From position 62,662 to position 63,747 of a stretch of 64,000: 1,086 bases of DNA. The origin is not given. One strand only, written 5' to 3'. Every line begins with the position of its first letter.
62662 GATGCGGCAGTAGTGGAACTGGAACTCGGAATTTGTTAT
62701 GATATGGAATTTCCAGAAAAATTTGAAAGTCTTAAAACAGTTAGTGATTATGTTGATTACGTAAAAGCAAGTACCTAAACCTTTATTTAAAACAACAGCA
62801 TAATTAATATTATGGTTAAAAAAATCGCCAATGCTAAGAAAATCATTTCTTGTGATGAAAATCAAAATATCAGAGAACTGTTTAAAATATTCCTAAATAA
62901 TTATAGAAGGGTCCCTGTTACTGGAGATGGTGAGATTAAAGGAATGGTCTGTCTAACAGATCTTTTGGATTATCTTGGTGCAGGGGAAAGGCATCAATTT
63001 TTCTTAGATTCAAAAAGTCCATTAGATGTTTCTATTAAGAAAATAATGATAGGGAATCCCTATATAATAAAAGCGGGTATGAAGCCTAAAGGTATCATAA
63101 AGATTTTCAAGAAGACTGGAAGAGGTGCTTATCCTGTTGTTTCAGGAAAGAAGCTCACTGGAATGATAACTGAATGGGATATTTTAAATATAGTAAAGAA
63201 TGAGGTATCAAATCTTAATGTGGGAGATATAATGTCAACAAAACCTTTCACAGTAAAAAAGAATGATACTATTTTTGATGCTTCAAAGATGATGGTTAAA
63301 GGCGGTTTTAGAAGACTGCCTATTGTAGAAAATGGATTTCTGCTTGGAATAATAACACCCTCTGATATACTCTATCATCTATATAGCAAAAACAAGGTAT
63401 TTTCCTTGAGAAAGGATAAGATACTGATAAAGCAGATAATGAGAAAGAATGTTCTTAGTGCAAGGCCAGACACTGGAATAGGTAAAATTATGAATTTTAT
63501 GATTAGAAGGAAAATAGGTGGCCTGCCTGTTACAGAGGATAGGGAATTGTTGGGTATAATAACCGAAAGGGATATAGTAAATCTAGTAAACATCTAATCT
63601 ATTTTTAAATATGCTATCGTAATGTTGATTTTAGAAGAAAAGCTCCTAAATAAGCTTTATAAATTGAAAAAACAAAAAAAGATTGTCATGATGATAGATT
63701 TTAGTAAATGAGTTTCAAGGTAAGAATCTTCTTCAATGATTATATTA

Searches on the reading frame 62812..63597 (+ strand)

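Call 70: search_protein_families(library=pfam, proteins=[window:62812-63597:+])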
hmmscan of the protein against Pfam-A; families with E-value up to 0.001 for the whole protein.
window:62812-63597:+ (261 aa): 1 family
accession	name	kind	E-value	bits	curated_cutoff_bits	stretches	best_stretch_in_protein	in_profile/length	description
PF00571.33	CBS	-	2.9e-53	178.4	24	4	137-190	1-55/57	CBS domain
